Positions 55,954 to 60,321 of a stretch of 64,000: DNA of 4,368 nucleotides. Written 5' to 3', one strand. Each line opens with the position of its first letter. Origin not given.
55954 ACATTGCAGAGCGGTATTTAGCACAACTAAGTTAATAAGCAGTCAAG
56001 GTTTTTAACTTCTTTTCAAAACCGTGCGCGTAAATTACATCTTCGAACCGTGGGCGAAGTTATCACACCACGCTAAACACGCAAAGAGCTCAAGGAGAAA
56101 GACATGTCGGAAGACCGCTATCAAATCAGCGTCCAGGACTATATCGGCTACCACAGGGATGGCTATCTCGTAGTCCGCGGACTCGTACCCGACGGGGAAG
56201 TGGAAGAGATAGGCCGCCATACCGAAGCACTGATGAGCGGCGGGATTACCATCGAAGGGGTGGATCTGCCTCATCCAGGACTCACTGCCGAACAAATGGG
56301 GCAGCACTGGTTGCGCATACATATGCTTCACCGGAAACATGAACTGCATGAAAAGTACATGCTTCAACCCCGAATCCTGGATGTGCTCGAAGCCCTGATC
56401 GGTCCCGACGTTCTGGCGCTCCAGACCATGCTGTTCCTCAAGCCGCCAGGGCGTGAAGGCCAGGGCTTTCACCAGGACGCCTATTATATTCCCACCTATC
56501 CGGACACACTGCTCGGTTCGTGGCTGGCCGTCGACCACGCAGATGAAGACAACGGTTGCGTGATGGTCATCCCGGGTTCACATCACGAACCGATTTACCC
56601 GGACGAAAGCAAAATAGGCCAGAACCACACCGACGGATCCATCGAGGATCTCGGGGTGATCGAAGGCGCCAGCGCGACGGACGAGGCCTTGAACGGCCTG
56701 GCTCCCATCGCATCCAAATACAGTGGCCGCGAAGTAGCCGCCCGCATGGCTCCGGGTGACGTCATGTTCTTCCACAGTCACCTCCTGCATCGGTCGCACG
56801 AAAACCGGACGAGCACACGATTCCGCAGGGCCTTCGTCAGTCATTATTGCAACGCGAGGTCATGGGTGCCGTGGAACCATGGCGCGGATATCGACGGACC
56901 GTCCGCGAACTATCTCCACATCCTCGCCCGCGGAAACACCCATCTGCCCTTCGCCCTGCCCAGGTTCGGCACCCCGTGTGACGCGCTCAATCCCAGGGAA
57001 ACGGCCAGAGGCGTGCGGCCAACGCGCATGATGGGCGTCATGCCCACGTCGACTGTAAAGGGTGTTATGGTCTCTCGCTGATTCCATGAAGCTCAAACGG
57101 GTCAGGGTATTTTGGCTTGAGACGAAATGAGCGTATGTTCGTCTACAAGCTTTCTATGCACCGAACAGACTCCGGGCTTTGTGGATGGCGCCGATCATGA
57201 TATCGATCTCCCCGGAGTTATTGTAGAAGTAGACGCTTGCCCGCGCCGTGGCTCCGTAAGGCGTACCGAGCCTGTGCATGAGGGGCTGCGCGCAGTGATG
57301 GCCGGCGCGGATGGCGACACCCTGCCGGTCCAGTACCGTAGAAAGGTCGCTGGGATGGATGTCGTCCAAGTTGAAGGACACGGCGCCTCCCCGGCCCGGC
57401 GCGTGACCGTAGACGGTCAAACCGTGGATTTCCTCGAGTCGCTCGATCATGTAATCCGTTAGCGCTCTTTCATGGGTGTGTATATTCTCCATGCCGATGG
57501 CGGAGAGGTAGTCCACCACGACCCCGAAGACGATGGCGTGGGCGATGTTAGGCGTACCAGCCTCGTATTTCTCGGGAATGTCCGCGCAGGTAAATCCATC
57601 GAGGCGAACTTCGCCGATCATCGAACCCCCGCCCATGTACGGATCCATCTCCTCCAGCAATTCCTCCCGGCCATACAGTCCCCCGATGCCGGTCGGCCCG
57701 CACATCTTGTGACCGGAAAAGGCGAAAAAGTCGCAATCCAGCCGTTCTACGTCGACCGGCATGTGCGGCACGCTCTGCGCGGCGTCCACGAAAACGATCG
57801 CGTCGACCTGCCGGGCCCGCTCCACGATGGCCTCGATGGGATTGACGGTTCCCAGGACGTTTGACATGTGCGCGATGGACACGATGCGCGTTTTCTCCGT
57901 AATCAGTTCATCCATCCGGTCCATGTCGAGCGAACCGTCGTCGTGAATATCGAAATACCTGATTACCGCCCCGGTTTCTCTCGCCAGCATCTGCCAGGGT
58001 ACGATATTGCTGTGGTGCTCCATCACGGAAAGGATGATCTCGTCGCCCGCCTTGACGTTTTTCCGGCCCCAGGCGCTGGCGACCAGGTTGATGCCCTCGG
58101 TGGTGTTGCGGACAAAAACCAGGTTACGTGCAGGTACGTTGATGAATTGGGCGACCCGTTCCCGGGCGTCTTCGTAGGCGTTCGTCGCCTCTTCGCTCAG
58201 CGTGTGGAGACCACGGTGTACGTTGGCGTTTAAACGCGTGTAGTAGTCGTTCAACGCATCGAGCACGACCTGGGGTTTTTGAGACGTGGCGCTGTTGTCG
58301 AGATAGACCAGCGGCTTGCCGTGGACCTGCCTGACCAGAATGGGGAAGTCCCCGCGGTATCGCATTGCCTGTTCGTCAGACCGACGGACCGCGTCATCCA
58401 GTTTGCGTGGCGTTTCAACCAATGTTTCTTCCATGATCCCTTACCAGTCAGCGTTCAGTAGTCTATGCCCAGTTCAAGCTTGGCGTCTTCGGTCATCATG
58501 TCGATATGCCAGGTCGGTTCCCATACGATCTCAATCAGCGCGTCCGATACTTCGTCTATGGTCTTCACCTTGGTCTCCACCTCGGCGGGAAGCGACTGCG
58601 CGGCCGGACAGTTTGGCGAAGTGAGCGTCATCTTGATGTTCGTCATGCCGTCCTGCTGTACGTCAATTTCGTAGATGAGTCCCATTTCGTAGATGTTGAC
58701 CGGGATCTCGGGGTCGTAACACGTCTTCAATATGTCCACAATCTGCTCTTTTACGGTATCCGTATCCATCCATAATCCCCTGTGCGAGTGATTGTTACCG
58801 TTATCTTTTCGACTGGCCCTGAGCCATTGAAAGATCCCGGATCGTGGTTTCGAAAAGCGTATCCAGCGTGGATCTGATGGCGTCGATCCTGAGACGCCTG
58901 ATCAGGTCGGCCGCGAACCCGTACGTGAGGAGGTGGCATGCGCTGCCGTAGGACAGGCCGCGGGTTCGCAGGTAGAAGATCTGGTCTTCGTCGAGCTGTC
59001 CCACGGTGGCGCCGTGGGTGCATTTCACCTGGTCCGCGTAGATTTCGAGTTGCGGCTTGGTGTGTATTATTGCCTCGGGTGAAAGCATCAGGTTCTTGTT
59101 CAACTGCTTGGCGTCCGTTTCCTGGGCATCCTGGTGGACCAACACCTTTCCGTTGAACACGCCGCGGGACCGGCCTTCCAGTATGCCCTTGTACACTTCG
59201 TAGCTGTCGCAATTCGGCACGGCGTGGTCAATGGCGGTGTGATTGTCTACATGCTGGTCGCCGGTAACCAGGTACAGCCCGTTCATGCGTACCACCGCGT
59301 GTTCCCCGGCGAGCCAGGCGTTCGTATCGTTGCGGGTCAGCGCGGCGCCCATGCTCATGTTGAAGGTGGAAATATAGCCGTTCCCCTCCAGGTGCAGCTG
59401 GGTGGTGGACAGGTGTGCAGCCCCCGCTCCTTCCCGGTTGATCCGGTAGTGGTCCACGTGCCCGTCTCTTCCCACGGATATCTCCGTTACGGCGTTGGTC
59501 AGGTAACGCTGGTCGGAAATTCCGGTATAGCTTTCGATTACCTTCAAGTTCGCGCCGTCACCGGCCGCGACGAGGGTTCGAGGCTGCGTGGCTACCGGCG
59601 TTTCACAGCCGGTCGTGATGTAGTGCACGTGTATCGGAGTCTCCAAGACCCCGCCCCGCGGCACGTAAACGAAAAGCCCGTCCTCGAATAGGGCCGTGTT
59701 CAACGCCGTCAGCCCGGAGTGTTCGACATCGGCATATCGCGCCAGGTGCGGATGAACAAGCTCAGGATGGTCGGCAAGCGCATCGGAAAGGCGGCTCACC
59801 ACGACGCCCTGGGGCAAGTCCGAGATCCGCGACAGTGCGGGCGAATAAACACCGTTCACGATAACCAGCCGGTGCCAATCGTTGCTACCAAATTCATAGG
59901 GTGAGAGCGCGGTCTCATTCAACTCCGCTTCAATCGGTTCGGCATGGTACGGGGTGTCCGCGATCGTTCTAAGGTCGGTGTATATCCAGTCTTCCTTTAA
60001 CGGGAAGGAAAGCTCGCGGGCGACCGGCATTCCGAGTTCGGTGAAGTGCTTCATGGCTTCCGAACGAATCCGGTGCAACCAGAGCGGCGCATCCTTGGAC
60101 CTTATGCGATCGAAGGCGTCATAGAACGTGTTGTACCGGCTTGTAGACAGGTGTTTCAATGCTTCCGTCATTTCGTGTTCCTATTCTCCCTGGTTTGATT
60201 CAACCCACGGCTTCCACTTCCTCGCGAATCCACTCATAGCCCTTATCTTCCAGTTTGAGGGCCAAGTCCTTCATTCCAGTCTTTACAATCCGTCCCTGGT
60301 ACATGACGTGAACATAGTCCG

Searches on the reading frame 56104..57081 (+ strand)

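Call 51: search_protein_families(library=pfam, proteins=[window:56104-57081:+], max_evalue=0.00001)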
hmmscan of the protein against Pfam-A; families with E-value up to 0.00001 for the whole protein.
window:56104-57081:+ (325 aa): 1 family
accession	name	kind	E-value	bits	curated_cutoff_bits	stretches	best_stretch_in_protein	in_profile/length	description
PF05721.19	PhyH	-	2.2e-38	133.1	22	1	16-243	1-213/213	Phytanoyl-CoA dioxygenase (PhyH)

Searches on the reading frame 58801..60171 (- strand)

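Call 51: search_protein_families(library=pfam, proteins=[window:58801-60171:-], max_evalue=0.00001)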
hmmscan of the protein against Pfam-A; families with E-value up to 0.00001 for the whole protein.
window:58801-60171:- (456 aa): 2 families
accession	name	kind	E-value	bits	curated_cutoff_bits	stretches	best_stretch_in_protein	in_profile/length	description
PF01458.23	SUFBD_core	-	2.6e-84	282.8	27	1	193-419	8-232/232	SUF system FeS cluster assembly, SufBD core domain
PF19295.5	SufBD_N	-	2.1e-27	96.3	23.5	1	10-182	4-172/172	SufBD protein N-terminal region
